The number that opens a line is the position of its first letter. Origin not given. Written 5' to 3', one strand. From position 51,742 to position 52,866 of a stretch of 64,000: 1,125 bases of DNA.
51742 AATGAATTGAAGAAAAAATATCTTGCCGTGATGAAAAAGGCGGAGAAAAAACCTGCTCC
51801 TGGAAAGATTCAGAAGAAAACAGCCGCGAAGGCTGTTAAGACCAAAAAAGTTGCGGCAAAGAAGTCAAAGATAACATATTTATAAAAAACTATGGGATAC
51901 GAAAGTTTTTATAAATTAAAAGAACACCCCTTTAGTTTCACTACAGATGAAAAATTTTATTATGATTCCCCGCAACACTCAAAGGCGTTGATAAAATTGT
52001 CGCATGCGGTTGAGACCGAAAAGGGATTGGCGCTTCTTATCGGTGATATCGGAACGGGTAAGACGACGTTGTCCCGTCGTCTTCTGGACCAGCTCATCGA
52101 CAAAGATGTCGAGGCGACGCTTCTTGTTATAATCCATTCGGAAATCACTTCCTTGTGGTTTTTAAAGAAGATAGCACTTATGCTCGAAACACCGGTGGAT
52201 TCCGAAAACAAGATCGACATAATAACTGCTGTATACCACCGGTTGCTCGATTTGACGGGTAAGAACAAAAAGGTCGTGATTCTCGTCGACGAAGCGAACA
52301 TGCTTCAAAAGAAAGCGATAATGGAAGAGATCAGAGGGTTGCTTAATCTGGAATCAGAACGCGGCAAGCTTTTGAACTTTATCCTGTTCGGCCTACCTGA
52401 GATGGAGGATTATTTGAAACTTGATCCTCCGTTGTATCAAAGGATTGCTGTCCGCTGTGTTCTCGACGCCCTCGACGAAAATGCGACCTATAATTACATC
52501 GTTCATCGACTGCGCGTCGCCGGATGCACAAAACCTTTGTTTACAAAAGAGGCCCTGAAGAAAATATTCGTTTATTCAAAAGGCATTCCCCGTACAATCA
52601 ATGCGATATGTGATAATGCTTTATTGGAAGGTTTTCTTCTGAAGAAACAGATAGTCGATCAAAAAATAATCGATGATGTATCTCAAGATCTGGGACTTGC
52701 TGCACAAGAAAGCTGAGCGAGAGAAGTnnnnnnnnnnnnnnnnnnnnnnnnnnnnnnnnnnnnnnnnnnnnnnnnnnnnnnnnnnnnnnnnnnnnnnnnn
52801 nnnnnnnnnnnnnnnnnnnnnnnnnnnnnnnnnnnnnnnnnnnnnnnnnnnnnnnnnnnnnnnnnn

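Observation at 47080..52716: Tandemly duplicated two-gene module: TPR protein plus ExeA/MshM-like AAA ATPase, twice, with no secretin or pilus genes nearby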

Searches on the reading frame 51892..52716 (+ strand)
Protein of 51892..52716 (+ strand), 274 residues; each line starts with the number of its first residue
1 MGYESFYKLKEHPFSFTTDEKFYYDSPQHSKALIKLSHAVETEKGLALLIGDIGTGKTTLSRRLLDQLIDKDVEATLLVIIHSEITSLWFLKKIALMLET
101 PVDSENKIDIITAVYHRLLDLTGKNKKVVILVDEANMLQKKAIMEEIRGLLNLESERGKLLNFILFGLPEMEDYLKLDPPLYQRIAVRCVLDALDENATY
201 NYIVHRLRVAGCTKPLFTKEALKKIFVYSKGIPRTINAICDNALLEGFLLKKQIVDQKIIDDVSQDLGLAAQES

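Call 7: search_protein_families(library=pfam, proteins=[window:51892-52716:+], max_evalue=0.01)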
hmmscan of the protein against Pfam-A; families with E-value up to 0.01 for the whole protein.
window:51892-52716:+ (274 aa): 17 families
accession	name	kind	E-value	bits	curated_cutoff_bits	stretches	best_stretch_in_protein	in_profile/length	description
PF13401.12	AAA_22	-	3.5e-19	69.8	27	1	43-175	4-130/130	AAA domain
PF13191.12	AAA_16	-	2.7e-06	28.4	32.6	1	38-156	17-161/167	AAA ATPase domain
PF24883.2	NPHP3_N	-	7.3e-05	23.4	24.8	0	42-73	20-51/164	Nephrocystin 3, N-terminal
PF20720.3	nSTAND3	-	0.00014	22.1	27.2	1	42-81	15-51/155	Novel STAND NTPase 3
PF04851.21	ResIII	-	0.00018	21.9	22.5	0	31-134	10-133/164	Type III restriction enzyme, res subunit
PF07728.20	AAA_5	-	0.00053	20.4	22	1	48-152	3-91/139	AAA domain (dynein-related subfamily)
PF01637.24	ATPase_2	-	0.00053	20.3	33.2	1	31-140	6-124/225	ATPase domain predominantly from Archaea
PF02367.23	TsaE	-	0.00075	19.9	26.6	1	36-73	14-51/128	Threonylcarbamoyl adenosine biosynthesis protein TsaE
PF13604.12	AAA_30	-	0.00075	19.7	27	1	37-142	11-104/191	AAA domain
PF00004.35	AAA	-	0.00082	20.3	21.2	1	48-151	2-89/131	ATPase family associated with various cellular activities (AAA)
PF12775.13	AAA_7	-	0.00095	19.2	25.8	0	43-140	32-114/181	P-loop containing dynein motor region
PF13245.12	AAA_19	-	0.0017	18.9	25.1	1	40-142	5-106/134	AAA domain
PF08477.19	Roc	-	0.0035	18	27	1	48-84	3-39/119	Ras of Complex, Roc, domain of DAPkinase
PF10662.15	PduV-EutP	-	0.004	17.4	21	0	48-69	5-26/143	Ethanolamine utilisation - propanediol utilisation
PF13671.12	AAA_33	-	0.0052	17.5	27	1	46-133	1-76/143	AAA domain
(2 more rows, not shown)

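Call 8: search_protein_families(library=ncbifam, proteins=[window:51892-52716:+], max_evalue=0.01)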
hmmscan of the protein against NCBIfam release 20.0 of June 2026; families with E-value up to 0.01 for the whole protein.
window:51892-52716:+ (274 aa): 8 families
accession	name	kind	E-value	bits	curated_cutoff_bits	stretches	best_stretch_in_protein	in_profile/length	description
TIGR03015.1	pepcterm_ATPase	hypoth_equivalog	1.8e-57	194.8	324.5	1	3-267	2-266/269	XrtA/PEP-CTERM system-associated ATPase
TIGR00150.1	T6A_YjeE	equivalog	0.0013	18.6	60.1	1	31-68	6-46/135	tRNA (adenosine(37)-N6)-threonylcarbamoyltransferase complex ATPase subunit type 1 TsaE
TIGR02397.1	dnaX_nterm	equivalog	0.0022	17.3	250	1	47-243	39-222/355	DNA polymerase III subunit gamma/tau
TIGR01447.1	recD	equivalog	0.0033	16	310.15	0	32-74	151-193/597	exodeoxyribonuclease V subunit alpha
NF041000.1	ATPase_ComGA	equivalog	0.0035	16.4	300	1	31-70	115-154/267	competence type IV pilus ATPase ComGA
TIGR00959.1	ffh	equivalog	0.0036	16.2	473.2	1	42-149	97-206/428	signal recognition particle protein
TIGR04520.1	ECF_ATPase_1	equivalog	0.0038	16.7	315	0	21-98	7-83/269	energy-coupling factor transporter ATPase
TIGR02782.1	TrbB_P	equivalog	0.0085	15.4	304.55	0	35-80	128-172/303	P-type conjugative transfer ATPase TrbB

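Call 13: search_solved_structures(query=window:51892-52716:+, max_evalue=0.01)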
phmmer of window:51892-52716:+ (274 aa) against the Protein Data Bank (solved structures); distinct sequences matched with E-value up to 0.01: 0.

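Call 14: find_homologous_proteins(query=window:51892-52716:+, max_evalue=1e-10)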
Query window:51892-52716:+ (274 aa): 4111 proteins with E <= 1e-10 among 8000 candidates; the best 120 are listed.
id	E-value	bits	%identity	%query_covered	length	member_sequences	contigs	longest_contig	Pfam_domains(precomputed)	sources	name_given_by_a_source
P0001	4.1e-173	592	100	100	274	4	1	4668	PF13401.13,PF13191.13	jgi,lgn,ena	-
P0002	1.2e-161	554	92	99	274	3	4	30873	PF13401.13,PF13191.13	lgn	-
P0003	4.0e-158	543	90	99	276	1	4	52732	PF13401.13,PF13191.13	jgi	jgi:general secretion pathway protein A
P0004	4.1e-157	539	89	100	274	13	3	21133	PF13401.13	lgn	-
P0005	3.8e-156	536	89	99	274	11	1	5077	PF13401.13,PF13191.13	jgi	jgi:type II secretory pathway predicted ATPase ExeA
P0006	5.7e-155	532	88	100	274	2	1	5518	PF13401.13,PF13191.13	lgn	-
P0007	6.6e-155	532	86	100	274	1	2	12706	PF13401.13,PF13191.13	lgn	-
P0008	4.5e-154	530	88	99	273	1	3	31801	PF13401.13,PF13191.13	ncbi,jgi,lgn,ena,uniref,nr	ncbi:hypothetical protein BXT86_00755 [candidate division WOR-3 bacterium 4484_100]|uniref:ORC1/DEAH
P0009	2.1e-152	524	86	99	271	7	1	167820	PF13401.13,PF13191.13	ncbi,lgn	-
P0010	2.7e-152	524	85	99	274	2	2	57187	PF13401.13,PF13191.13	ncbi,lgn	-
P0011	5.2e-152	523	86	100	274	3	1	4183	PF00004.36,PF13401.13,PF07728.21,PF04851.22,PF13191.13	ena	-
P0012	1.7e-151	521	85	99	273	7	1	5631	PF13401.13,PF13191.13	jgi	jgi:type II secretory pathway predicted ATPase ExeA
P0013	2.7e-151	520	86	98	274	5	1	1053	PF13401.13,PF13191.13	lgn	-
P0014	5.0e-151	520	86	99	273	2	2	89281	PF13401.13,PF13191.13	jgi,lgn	jgi:type II secretory pathway predicted ATPase ExeA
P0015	6.2e-151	519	84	100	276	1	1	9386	PF13401.13,PF13191.13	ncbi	-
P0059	1.3e-137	476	80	100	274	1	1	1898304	PF00004.36,PF13401.13,PF13191.13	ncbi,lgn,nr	ncbi:MAG: AAA family ATPase [candidate division WOR-3 bacterium]|nr:MAG: AAA family ATPase [candidat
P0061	2.4e-137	475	79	100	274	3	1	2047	PF13671.13,PF00004.36,PF13401.13,PF13191.13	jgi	jgi:type II secretory pathway predicted ATPase ExeA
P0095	1.3e-97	345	59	99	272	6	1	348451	PF13401.13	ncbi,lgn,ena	-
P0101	1.8e-95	338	57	98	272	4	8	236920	PF13401.13,PF00448.29,PF07728.21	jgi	-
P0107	1.2e-94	335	55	99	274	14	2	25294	PF00004.36,PF13401.13,PF07728.21,PF00931.29,PF13191.13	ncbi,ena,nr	ncbi:MAG: AAA family ATPase [Nitrospirae bacterium RBG_16_64_22]|nr:MAG: AAA family ATPase [Nitrospi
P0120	8.4e-93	329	54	100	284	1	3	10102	PF13401.13,PF01637.25,PF07728.21,PF00931.29,PF13191.13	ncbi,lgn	-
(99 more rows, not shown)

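Call 16: find_encoding_contigs(protein=P0059, flank=10000, max_places=2)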
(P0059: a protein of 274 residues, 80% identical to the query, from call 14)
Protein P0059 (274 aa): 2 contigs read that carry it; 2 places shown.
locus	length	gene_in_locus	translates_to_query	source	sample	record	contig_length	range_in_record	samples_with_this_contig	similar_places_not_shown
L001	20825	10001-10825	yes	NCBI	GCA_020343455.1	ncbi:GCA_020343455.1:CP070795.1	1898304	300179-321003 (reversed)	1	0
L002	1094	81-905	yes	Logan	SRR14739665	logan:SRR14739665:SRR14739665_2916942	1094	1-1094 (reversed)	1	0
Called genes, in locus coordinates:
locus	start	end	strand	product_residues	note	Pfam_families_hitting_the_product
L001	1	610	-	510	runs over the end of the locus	PF07969:Amidohydro_3, PF01979:Amidohydro_1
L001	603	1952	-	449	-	PF02386:TrkH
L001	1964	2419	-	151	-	PF00075:RNase_H, PF13456:RVT_3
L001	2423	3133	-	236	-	-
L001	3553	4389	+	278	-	PF10502:Peptidase_S26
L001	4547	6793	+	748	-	PF00246:Peptidase_M14, PF20773:InhA-like_MAM, PF13860:FlgD_ig (weak), PF18962:Por_Secre_tail (weak)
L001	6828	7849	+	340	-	PF08126:Propeptide_C25 (weak), PF01364:Peptidase_C25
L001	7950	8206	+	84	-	-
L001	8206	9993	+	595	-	PF03704:BTAD (faint), PF13174:TPR_6 (faint), PF13371:TPR_9 (faint), PF13428:TPR_14 (faint), PF13432:TPR_16 (faint), PF14559:TPR_19 (faint), PF14938:SNAP (faint), PF25064:ARM_TT21_5th (faint), +7 more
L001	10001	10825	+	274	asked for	PF13191:AAA_16 (weak), PF13401:AAA_22, PF00004:AAA (weak)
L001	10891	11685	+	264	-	-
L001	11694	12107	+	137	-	PF22817:ApeP-like, PF07977:FabA, PF22818:ApeI-like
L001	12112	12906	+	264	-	PF00132:Hexapep (weak), PF25084:LbH_EIF2B (faint), PF25087:GMPPB_C (weak), PF00132:Hexapep (weak), PF13720:Acetyltransf_11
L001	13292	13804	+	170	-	PF14378:PAP2_3, PF01569:PAP2, PF14360:PAP2_C (weak)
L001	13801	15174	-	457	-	PF01554:MatE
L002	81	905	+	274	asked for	PF13191:AAA_16 (weak), PF13401:AAA_22, PF00004:AAA (weak)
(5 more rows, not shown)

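Call 17: find_encoding_contigs(protein=P0095, flank=10000, max_places=2)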
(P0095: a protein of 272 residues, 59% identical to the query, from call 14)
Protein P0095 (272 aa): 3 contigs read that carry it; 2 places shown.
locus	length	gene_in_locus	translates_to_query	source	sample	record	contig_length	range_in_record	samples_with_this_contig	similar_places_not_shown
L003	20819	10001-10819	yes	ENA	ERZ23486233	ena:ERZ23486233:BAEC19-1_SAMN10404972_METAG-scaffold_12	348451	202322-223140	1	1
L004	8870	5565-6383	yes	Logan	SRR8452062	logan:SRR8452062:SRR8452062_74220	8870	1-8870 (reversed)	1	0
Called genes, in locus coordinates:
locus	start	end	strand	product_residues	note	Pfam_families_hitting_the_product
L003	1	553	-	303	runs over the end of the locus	PF02881:SRP54_N, PF06414:Zeta_toxin (weak), PF13604:AAA_30 (weak), PF00448:SRP54, PF01656:CbiA (weak)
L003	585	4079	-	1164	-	PF02463:SMC_N, PF13175:AAA_15 (weak), PF13476:AAA_23, PF13304:AAA_21 (weak)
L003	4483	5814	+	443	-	PF01979:Amidohydro_1, PF07969:Amidohydro_3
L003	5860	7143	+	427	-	PF00515:TPR_1 (faint), PF07719:TPR_2 (faint), PF13174:TPR_6 (faint), PF13181:TPR_8 (faint), PF13414:TPR_11 (faint), PF13424:TPR_12 (faint), PF13428:TPR_14 (faint), PF14559:TPR_19 (weak), +3 more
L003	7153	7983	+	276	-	PF00931:NB-ARC (weak), PF01637:ATPase_2, PF00448:SRP54 (weak), PF13173:AAA_14 (weak), PF13401:AAA_22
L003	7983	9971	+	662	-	PF00515:TPR_1 (faint), PF01535:PPR (faint), PF07719:TPR_2 (faint), PF12895:ANAPC3 (faint), PF13174:TPR_6 (faint), PF13176:TPR_7 (faint), PF13181:TPR_8 (faint), PF13424:TPR_12 (weak), +13 more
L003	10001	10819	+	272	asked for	PF13401:AAA_22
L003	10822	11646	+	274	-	PF02811:PHP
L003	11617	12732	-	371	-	-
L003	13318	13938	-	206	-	PF01813:ATP-synt_D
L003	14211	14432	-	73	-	PF05635:23S_rRNA_IVP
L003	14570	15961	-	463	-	PF02874:ATP-synt_ab_N, PF00006:ATP-synt_ab, PF22919:ATP-synt_VA_C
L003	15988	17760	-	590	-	PF02874:ATP-synt_ab_N, PF16886:ATP-synt_ab_Xtn, PF00006:ATP-synt_ab, PF22919:ATP-synt_VA_C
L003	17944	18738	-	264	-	PF01012:ETF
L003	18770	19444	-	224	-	PF14622:Ribonucleas_3_3, PF00636:Ribonuclease_3, PF00035:dsrm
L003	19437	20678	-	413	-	PF00109:ketoacyl-synt, PF02801:Ketoacyl-synt_C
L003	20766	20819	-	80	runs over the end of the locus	PF00550:PP-binding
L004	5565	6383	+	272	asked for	PF13401:AAA_22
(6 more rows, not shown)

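Call 18: find_encoding_contigs(protein=P0107, flank=10000, max_places=1)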
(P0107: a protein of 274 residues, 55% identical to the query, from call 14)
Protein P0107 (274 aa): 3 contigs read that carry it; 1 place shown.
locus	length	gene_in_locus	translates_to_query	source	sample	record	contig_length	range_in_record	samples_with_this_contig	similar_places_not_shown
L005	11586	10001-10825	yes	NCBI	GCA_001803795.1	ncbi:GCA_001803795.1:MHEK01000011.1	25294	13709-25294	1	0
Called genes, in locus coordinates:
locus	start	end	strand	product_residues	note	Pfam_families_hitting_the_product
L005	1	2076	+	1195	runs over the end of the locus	PF00005:ABC_tran (faint), PF02463:SMC_N, PF13175:AAA_15, PF13304:AAA_21 (weak), PF13476:AAA_23, PF06470:SMC_hinge, PF13304:AAA_21 (weak)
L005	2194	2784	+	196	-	PF09195:Endonuc-BglII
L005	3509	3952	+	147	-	PF14588:YjgF_endoribonc, PF01042:Ribonuc_L-PSP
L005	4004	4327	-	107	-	-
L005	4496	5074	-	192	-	PF03588:Leu_Phe_trans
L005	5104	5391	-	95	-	PF07876:Dabb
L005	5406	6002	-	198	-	PF10063:DUF2301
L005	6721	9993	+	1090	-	PF00515:TPR_1 (faint), PF03704:BTAD (faint), PF07719:TPR_2 (faint), PF12895:ANAPC3 (faint), PF13174:TPR_6 (faint), PF13432:TPR_16 (weak), PF14559:TPR_19 (weak), PF14559:TPR_19 (weak), +14 more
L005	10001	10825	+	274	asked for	PF13191:AAA_16, PF00931:NB-ARC (faint), PF13401:AAA_22, PF00004:AAA (weak), PF07728:AAA_5 (weak)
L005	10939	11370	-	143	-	PF22478:DUF6982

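Call 19: find_encoding_contigs(protein=P0101, flank=10000, max_places=1)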
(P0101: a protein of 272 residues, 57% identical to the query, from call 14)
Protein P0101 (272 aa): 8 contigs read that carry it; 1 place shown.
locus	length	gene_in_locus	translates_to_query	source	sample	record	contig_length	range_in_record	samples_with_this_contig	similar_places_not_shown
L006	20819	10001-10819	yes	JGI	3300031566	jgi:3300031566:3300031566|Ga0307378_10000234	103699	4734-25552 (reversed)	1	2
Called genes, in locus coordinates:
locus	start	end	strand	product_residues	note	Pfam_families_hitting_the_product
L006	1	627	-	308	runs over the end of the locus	PF02881:SRP54_N (weak), PF13245:AAA_19 (weak), PF13604:AAA_30, PF00448:SRP54, PF01656:CbiA (weak)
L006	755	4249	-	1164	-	PF02463:SMC_N, PF13175:AAA_15, PF13304:AAA_21 (weak), PF13476:AAA_23, PF02463:SMC_N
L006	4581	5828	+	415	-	PF07969:Amidohydro_3 (weak), PF01979:Amidohydro_1, PF07969:Amidohydro_3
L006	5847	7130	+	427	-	PF00515:TPR_1 (faint), PF07719:TPR_2 (faint), PF13174:TPR_6 (faint), PF13176:TPR_7 (faint), PF13181:TPR_8 (faint), PF13428:TPR_14 (faint), PF13432:TPR_16 (weak), PF14559:TPR_19 (weak), +2 more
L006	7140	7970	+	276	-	PF01637:ATPase_2, PF13191:AAA_16 (faint), PF20720:nSTAND3 (faint), PF13401:AAA_22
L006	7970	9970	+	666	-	PF00515:TPR_1 (faint), PF07719:TPR_2 (faint), PF12895:ANAPC3 (faint), PF13174:TPR_6 (faint), PF13176:TPR_7 (faint), PF13181:TPR_8 (faint), PF13414:TPR_11 (faint), PF13424:TPR_12 (faint), +7 more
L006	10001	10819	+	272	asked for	PF13401:AAA_22, PF00448:SRP54 (weak), PF07728:AAA_5 (faint)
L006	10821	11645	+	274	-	PF02811:PHP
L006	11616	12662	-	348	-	PF13729:TraF_2 (faint)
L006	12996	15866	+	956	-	PF17900:Peptidase_M1_N, PF01433:Peptidase_M1, PF13860:FlgD_ig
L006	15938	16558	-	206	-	PF01813:ATP-synt_D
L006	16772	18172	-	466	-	PF02874:ATP-synt_ab_N, PF09378:HAS-barrel (weak), PF00006:ATP-synt_ab, PF22919:ATP-synt_VA_C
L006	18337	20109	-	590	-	PF02874:ATP-synt_ab_N, PF16886:ATP-synt_ab_Xtn, PF00006:ATP-synt_ab, PF22919:ATP-synt_VA_C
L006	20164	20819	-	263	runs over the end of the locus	PF01012:ETF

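Call 20: find_encoding_contigs(protein=P0120, flank=10000, max_places=1)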
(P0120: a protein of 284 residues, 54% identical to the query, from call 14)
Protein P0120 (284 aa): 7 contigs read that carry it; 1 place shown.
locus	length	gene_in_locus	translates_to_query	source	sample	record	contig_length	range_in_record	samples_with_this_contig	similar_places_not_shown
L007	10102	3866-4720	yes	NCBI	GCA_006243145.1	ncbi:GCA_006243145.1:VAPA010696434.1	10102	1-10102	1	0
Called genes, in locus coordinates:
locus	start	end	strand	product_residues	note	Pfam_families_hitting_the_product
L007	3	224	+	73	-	?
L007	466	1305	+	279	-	PF00809:Pterin_bind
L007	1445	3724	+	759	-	PF00515:TPR_1 (faint), PF01535:PPR (faint), PF07719:TPR_2 (faint), PF12895:ANAPC3 (faint), PF13174:TPR_6 (faint), PF13181:TPR_8 (faint), PF13414:TPR_11 (faint), PF14559:TPR_19 (weak), +15 more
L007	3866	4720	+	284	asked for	PF00931:NB-ARC (weak), PF01637:ATPase_2 (weak), PF13191:AAA_16 (weak), PF13401:AAA_22, PF07728:AAA_5 (weak)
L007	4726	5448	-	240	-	-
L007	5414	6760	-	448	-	PF18073:Zn_ribbon_LapB, PF13481:AAA_25, PF06745:ATPase, PF23442:DUF7125 (faint), PF06745:ATPase (weak), PF13541:ChlI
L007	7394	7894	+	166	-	-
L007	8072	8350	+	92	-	PF04248:NTP_transf_9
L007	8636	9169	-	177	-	-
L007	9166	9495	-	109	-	-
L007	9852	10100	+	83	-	?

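Call 22: find_related_loci(query=A1, collection=genome_contigs, flank=10000)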
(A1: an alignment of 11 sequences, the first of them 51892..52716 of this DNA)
Query A1 (274 aa) in genome_contigs; peptide patterns used: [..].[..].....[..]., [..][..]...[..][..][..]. (x = any residue, [..] = any of these).
600 stretches matched a pattern (row limit reached: there are more); 355 encode a relative of the query (tblastn E <= 1e-3); the best 80 are kept; 80 distinct loci.
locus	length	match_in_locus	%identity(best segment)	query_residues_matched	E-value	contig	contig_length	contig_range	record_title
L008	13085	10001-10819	86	1-272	4e-159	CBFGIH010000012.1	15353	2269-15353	MAG: candidate division WOR-3 bacterium isolate Cr_S_Bin.42.optimized.1 genome assembly, contig: NODE_12_length_15353_co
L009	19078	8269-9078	86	1-270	1e-158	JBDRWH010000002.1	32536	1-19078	MAG: candidate division WOR-3 bacterium isolate JZ-4_201808_bins_67 JZ-4_201808_bins_67_scaffold_2, whole genome shotgun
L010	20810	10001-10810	85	1-270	2e-157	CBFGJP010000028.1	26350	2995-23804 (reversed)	MAG: candidate division WOR-3 bacterium isolate QZM1.Bin.155.optimized.1 genome assembly, contig: NODE_28_length_26350_c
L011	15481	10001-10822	84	1-274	7e-155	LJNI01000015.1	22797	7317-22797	MAG: candidate division TA06 bacterium DG_78 WOR1_52_54_1960, whole genome shotgun sequence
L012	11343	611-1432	79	1-274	6e-147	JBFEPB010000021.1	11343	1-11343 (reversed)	MAG: bacterium isolate Mix_mud04.2021.02.61 k141_2606167_length_11343_cov_6.0000, whole genome shotgun sequence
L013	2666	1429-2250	79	1-274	3e-155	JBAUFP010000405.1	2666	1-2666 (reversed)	MAG: bacterium isolate MFD13088_ilm_asm_bin29 k127_135504, whole genome shotgun sequence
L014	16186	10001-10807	57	3-270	6e-101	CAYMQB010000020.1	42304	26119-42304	MAG TPA_asm: uncultured bacterium isolate binchicken_co228_479 genome assembly, contig: NODE_1008_length_42304_cov_44.89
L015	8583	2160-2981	56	1-274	7e-100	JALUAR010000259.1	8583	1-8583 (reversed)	MAG: Thermodesulfovibrio sp. isolate S141_metabat2_scaf2bin.236 S141_NODE_8604_length_8583_cov_1.593425, whole genome sh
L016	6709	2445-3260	54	1-272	9e-100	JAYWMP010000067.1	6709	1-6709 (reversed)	MAG: Nitrospirota bacterium isolate DY22_TVG17_BIN105 k141_1066833, whole genome shotgun sequence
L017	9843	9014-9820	55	1-269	1e-98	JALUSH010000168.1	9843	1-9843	MAG: Thermodesulfovibrio sp. isolate S146_metabat2_scaf2bin.158_VB S146_NODE_4745_length_9843_cov_2.170749, whole genome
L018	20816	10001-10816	54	1-272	2e-97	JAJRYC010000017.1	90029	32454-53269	MAG: Nitrospirae bacterium isolate Dive96_bin3.242 k141_474265, whole genome shotgun sequence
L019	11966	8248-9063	53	1-272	7e-97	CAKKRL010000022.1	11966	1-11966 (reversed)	Thermodesulfovibrionia bacterium isolate Hainich-H51-bin227-1 genome assembly, contig: H51-bin227_1_Hain_H51_02um_R1_265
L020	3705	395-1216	53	1-274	3e-97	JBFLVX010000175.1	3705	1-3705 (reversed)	MAG: Nitrospirota bacterium isolate MAG017 MAG017_175, whole genome shotgun sequence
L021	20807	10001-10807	52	1-269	9e-96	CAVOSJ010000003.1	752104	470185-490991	MAG: Nitrospirota bacterium isolate MFD00008.bin.1.129 genome assembly, contig: contig_24148, whole genome shotgun seque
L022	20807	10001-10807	53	1-269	9e-96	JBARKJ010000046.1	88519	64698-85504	MAG: Nitrospirota bacterium isolate MFD06091_ilm_asm_bin59 k127_231664, whole genome shotgun sequence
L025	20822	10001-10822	53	1-274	1e-94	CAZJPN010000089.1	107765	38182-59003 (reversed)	MAG TPA_asm: uncultured Pseudomonadota bacterium isolate SRP271791_co1_55 genome assembly, contig: k141_91171, whole gen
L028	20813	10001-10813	55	1-269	2e-94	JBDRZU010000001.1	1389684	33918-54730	MAG: candidate division WOR-3 bacterium isolate SRBZ-2_201901_bins_139 SRBZ-2_201901_bins_139_scaffold_1, whole genome s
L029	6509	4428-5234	55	1-269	3e-94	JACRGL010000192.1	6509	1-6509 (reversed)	MAG: Candidatus Methylomirabilota bacterium isolate NC_groundwater_1750_Pr3_B-0.1um_56_10 SR-2_scaffold_141_4023102, who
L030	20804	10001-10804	53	1-268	4e-94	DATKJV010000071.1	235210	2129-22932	MAG TPA_asm: Anaeromyxobacteraceae bacterium isolate SMAG_U14639 k141_1857681, whole genome shotgun sequence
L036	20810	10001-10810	51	1-270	2e-92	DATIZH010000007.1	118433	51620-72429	MAG TPA_asm: Nitrospiria bacterium isolate SMAG_U15296 k141_4856500, whole genome shotgun sequence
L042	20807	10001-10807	51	1-269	3e-92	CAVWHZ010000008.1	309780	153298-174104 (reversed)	MAG: uncultured delta proteobacterium isolate MFD01476.bin.2.127 genome assembly, contig: contig_33081, whole genome sho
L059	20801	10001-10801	52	1-267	9e-90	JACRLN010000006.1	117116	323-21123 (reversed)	MAG: Nitrospirae bacterium isolate NC_groundwater_1882_Pr3_B-0.1um_42_111 SR2-18-B1_coassembly_96069, whole genome shotg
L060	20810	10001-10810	51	1-269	1e-89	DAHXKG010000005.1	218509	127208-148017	MAG TPA_asm: candidate division FCPU426 bacterium isolate clean255 NODE_5_length_218509_cov_5.084763, whole genome shotg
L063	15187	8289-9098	50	1-269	2e-89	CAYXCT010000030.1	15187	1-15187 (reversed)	MAG TPA_asm: uncultured bacterium isolate binchicken_co3_536 genome assembly, contig: NODE_12689_length_15187_cov_4.5341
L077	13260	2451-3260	52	1-269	1e-87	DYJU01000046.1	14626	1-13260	MAG TPA_asm: Candidatus Methylomirabilis sp. isolate SulCav_AS07-7_2_29_45 SulCav_AS07_7_4098_length_14626_cov_35_352481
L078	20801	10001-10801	49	3-269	2e-87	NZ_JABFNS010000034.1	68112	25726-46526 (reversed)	Myxococcus xanthus strain AM003 NODE_34_length_68112_cov_37.7947, whole genome shotgun sequence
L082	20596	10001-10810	51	1-269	5e-87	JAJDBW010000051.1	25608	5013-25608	MAG: Nitrospirota bacterium isolate OFTM308 OFTM308_50, whole genome shotgun sequence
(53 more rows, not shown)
